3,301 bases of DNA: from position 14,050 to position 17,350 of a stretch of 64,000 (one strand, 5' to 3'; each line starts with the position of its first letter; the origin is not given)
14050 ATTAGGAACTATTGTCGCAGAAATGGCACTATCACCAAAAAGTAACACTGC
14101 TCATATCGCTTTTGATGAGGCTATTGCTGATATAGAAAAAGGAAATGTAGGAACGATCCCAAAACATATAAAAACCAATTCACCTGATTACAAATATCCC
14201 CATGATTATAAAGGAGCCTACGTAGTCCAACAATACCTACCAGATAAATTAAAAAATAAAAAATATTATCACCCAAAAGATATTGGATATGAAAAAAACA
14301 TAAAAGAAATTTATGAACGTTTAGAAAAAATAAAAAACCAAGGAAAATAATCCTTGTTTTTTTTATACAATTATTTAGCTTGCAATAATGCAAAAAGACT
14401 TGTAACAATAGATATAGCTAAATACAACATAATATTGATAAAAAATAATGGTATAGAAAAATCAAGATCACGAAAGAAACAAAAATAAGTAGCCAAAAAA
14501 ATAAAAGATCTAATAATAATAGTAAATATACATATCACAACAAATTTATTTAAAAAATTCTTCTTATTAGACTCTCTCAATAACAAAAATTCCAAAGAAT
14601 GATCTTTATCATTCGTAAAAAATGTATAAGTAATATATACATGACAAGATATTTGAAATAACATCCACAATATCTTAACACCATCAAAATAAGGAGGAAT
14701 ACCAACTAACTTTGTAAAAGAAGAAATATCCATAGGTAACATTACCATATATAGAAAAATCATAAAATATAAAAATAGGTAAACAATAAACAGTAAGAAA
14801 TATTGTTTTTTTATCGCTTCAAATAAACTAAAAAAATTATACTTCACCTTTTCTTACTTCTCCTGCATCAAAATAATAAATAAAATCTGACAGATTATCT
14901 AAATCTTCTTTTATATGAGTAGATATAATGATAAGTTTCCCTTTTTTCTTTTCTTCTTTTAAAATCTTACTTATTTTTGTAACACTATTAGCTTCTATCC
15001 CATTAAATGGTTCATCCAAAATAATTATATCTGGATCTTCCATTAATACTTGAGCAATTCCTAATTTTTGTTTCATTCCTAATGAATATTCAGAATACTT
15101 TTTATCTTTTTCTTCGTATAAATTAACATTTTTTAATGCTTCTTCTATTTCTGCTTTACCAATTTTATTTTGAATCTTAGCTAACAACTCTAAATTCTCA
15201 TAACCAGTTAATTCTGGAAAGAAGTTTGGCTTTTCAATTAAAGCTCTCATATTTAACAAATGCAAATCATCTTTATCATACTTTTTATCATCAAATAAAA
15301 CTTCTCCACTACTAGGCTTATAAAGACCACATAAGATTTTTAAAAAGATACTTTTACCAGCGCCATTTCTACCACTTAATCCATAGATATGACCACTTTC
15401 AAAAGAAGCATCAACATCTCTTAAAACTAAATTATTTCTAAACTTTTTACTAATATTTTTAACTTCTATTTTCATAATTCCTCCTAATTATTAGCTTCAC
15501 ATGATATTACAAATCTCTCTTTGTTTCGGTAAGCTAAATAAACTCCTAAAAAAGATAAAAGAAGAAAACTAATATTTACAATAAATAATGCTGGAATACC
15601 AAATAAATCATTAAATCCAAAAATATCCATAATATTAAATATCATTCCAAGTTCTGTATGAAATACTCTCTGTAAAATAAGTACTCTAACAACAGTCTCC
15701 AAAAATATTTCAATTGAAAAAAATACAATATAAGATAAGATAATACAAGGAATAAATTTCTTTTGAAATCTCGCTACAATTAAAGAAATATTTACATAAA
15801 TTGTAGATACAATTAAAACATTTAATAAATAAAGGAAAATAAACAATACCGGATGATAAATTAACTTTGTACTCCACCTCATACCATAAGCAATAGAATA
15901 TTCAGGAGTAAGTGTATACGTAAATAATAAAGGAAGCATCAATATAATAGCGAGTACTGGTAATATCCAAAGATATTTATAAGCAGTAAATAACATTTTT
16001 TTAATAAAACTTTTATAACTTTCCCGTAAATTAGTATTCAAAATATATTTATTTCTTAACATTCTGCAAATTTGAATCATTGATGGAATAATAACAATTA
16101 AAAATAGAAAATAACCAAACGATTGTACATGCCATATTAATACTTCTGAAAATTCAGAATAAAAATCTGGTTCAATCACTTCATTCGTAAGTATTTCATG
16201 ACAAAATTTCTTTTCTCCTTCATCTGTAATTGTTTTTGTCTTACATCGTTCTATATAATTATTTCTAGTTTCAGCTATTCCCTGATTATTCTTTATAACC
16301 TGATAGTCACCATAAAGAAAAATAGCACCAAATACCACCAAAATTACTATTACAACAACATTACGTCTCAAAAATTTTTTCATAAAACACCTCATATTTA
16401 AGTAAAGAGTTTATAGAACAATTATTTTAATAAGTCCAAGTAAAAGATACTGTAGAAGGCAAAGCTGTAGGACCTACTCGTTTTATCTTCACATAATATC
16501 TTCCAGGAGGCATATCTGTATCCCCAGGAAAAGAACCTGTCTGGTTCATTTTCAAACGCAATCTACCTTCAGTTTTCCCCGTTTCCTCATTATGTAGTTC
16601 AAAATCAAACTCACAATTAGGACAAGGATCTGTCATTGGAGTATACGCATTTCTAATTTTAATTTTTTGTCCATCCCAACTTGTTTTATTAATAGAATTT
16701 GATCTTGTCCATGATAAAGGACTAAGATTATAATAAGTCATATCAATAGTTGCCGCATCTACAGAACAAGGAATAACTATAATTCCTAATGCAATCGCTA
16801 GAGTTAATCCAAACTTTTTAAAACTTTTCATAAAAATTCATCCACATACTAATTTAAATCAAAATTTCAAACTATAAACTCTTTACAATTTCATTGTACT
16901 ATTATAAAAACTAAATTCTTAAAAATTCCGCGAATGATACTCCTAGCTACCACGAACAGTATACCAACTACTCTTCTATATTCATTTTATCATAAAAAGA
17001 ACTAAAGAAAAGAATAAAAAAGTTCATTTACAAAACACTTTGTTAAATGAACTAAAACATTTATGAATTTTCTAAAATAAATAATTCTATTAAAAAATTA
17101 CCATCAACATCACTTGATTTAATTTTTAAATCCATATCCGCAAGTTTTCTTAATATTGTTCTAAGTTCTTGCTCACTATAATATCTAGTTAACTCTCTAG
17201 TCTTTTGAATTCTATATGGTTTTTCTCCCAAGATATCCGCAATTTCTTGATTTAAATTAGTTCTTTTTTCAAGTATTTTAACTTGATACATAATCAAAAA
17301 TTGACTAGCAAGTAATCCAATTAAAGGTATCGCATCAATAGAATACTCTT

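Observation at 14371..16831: Four-gene cassette: secreted protein + permease + ABC ATPase + permease (candidate new bacteriocin-like or signalling system)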

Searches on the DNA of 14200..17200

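Call 63: search_rna_families(source=window, start=14200, end=17200, threshold=evalue, max_evalue=1)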
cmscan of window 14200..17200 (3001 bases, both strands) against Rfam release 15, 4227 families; matches with E-value up to 1: 0.
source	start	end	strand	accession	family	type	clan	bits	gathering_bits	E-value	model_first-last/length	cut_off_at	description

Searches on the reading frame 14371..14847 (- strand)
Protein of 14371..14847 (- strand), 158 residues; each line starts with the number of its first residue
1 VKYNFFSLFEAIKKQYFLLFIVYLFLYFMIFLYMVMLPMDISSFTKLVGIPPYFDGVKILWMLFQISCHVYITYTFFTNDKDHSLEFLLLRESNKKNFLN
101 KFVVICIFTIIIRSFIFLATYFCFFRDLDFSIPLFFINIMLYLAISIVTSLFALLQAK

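Call 3: search_protein_families(library=pfam, proteins=[window:14371-14847:-], max_evalue=1)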
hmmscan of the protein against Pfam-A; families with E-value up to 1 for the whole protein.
window:14371-14847:- (158 aa): 0 families

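Call 4: search_protein_families(library=ncbifam, proteins=[window:14371-14847:-], max_evalue=1)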
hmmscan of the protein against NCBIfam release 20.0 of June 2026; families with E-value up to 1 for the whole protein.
window:14371-14847:- (158 aa): 0 families

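Call 61: search_protein_families(library=padloc, proteins=[window:14371-14847:-], max_evalue=0.01)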
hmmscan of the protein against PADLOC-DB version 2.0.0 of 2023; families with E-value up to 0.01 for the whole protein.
window:14371-14847:- (158 aa): 0 families

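Call 62: search_protein_families(library=phrogs, proteins=[window:14371-14847:-], max_evalue=0.01)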
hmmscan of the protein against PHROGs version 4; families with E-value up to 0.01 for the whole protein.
window:14371-14847:- (158 aa): 0 families

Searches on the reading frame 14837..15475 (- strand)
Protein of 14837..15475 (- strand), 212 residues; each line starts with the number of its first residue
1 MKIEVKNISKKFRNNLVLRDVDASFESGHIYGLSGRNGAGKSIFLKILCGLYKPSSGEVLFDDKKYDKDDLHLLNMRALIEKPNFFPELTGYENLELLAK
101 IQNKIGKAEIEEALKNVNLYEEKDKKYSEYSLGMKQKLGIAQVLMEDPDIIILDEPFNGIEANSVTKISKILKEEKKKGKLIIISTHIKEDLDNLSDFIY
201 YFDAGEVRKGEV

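Call 3: search_protein_families(library=pfam, proteins=[window:14837-15475:-], max_evalue=1)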
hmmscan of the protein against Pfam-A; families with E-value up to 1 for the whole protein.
window:14837-15475:- (212 aa): 9 families
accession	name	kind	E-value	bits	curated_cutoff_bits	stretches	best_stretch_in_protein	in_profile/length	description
PF00005.33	ABC_tran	-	4.4e-31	108.7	25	1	18-158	1-137/137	ABC transporter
PF13304.12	AAA_21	-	3.4e-11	44.2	27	2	84-187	181-298/304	AAA domain, putative AbiEii toxin, Type IV TA system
PF10237.15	N6-adenineMlase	-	0.013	15.6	23.2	1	124-191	67-133/166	Probable N6-adenine methyltransferase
PF02463.25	SMC_N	-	0.048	13.5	40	0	122-185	135-196/220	RecF/RecN/SMC N terminal domain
PF13558.12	SbcC_Walker_B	-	0.073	13.8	27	1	145-173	61-89/90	SbcC/RAD50-like, Walker B motif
PF01729.25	QRPTase_C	-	0.082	13.1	23.1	1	109-189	65-137/169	Quinolinate phosphoribosyl transferase, C-terminal domain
PF05272.17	VapE-like_dom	-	0.12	12.3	25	1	7-54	30-79/217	Virulence-associated protein E-like domain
PF02702.23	KdpD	-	0.14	12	26.1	1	102-155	40-90/210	Osmosensitive K+ channel His kinase sensor domain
PF25199.1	nSTAND_NTPase5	-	0.2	11.9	34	0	22-76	35-90/145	Novel STAND NTPase 5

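Call 4: search_protein_families(library=ncbifam, proteins=[window:14837-15475:-], max_evalue=1)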
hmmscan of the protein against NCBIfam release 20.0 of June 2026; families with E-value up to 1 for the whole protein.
window:14837-15475:- (212 aa): 190 families (the best 25 are shown)
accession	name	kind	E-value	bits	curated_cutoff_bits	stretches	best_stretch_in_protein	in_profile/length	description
TIGR03740.1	galliderm_ABC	subfamily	5.4e-55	186.5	309.75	1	4-208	2-203/223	lantibiotic protection ABC transporter ATP-binding subunit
TIGR01188.1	drrA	subfamily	6.3e-37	127.5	312.45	1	10-207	1-202/302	daunorubicin resistance ABC transporter, ATP-binding protein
TIGR03522.1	GldA_ABC_ATP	equivalog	7.7e-35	120.8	402.6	1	1-206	1-209/301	gliding motility-associated ABC transporter ATP-binding subunit GldA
TIGR01189.1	ccmA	equivalog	1.6e-33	116.1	131.6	1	5-194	3-192/198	heme ABC exporter ATP-binding protein CcmA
NF010061.0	PRK13538.1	equivalog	2.2e-32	112.3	195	1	3-189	6-193/211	cytochrome c biogenesis heme-transporting ATPase CcmA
TIGR04406.1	LPS_export_lptB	equivalog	3.7e-31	108.3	240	1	3-207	2-213/239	LPS export ABC transporter ATP-binding protein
TIGR03608.1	L_ocin_972_ABC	subfamily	9.1e-31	106.9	254.85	1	5-189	1-194/206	putative bacteriocin export ABC transporter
NF043075.1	MMSYN1_0197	equivalog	4.9e-30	104.6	550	1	3-208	3-212/341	spermidine/putrescine ABC transporter ATP-binding protein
NF047568.1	PSM_export_PmtC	equivalog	6.9e-30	104.5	375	1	4-206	2-197/290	phenol-soluble modulin export ABC transporter ATP-binding protein PmtC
NF010060.0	PRK13537.1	equivalog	4.9e-29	101.2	521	1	2-205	15-222/314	nodulation factor ABC transporter ATP-binding protein NodI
NF000355.4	ribo_prot_ABC_F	equivalog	1.6e-28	99.8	380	1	1-209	1-194/499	ribosomal protection-like ABC-F family protein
NF008442.0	PRK11288.1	equivalog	3.9e-28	98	689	1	3-206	8-220/504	L-arabinose ABC transporter ATP-binding protein AraG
NF033858.1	ABC2_perm_RbbA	equivalog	8.4e-28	96.8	1050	1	2-207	266-475/909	ribosome-associated ATPase/putative transporter RbbA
NF040873.1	AztA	equivalog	1.9e-27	96.1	220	1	12-193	2-183/191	zinc ABC transporter ATP-binding protein AztA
TIGR03410.1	urea_trans_UrtE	equivalog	2.1e-27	96.1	285.8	1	4-208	2-211/230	urea ABC transporter ATP-binding subunit UrtE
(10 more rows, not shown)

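Call 34: search_solved_structures(query=window:14837-15475:-, max_evalue=1e-20)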
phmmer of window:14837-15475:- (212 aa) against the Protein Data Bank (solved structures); distinct sequences matched with E-value up to 1e-20: 79 (the best 60 are shown).
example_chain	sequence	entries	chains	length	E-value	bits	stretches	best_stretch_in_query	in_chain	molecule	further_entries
7w01_A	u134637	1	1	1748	3.5e-34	121.6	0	3-207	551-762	Phospholipid-transporting ATPase ABCA3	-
7w02_A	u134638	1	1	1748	2.4e-33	118.8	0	3-207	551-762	Phospholipid-transporting ATPase ABCA3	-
7tby_A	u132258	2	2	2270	4e-32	114.9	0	3-205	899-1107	ATP-binding cassette, sub-family A (ABC1), member 1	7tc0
7tbz_A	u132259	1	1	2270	4e-32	114.9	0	3-205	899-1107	ATP-binding cassette, sub-family A (ABC1), member 1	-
7tdt_A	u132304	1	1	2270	4e-32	114.9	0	3-205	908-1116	Phospholipid-transporting ATPase ABCA1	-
5xjy_A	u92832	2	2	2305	4.2e-32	114.8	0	3-205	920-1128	ATP-binding cassette sub-family A member 1 | Phospholipid-transporting ATPase ABCA1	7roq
7tbw_A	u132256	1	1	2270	2.8e-31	112.1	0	3-205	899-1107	ATP-binding cassette, sub-family A (ABC1), member 1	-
7lkp_A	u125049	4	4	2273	5.8e-30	107.8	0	21-203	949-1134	Retinal-specific phospholipid-transporting ATPase ABCA4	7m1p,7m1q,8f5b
7e7i_A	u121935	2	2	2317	6.1e-30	107.8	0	21-203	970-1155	Retinal-specific phospholipid-transporting ATPase ABCA4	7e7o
8edw_A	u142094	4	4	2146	2.8e-29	105.6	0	4-201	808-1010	Phospholipid-transporting ATPase ABCA7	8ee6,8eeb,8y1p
7lkz_A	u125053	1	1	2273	4e-29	105.1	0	21-203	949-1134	Retinal-specific phospholipid-transporting ATPase ABCA4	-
7e7q_A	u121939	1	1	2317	4.2e-29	105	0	21-203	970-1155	Retinal-specific phospholipid-transporting ATPase ABCA4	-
8eop_A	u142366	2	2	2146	2e-28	102.8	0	4-201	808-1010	Phospholipid-transporting ATPase ABCA7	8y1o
8s7v_K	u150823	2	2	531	2.7e-28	102.4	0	18-197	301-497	Glycine betaine/carnitine/choline transport ATP-binding protein OpuCA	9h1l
7o0y_B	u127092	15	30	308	1.2e-27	100.3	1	3-189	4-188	Probable ABC transporter ATP-binding protein NosF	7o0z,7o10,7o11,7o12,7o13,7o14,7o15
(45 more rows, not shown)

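Call 61: search_protein_families(library=padloc, proteins=[window:14837-15475:-], max_evalue=0.01)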
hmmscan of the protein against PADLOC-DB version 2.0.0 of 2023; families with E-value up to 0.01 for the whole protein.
window:14837-15475:- (212 aa): 16 families
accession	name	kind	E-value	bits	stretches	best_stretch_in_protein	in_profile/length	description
PDLC04135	mad3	-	3.5e-23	80.7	2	116-205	250-340/374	mads_3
PDLC02980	AriA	-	9.3e-12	43.5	1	86-187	174-298/304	-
PDLC04140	mad8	-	3.6e-11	41.2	1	15-193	14-238/314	mads_8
PDLC04175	HEC-01A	-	7.3e-06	23.2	1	139-189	258-309/363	-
PDLC04213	HEC-02A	-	1.1e-05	23.1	0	12-64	8-59/337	-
PDLC02335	AbiLi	-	4.1e-05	20.8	1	31-193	79-242/326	AbiLi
PDLC04541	PDC-M25A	-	9.2e-05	19.7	0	107-187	232-305/380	-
PDLC04176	HEC-01A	-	0.00014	19.4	1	146-188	275-317/371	-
PDLC04177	HEC-01A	-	0.00048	17.2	1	136-197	283-345/393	-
PDLC00293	PtuA1|PtuA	-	0.0013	15.7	0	1-52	1-49/527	AAA ATPase domain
PDLC04174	HEC-01A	-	0.0014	15.9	1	121-194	138-214/264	-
PDLC03878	NsnB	-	0.0015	16.4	0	24-54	17-47/345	-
PDLC03859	LmuB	-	0.0027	15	1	148-201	540-596/611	-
PDLC04180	HEC-01A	-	0.0036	14.5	1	126-194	251-323/382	-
PDLC00075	GajA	-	0.0037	13.8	0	111-187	226-305/536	AAA ATPase domain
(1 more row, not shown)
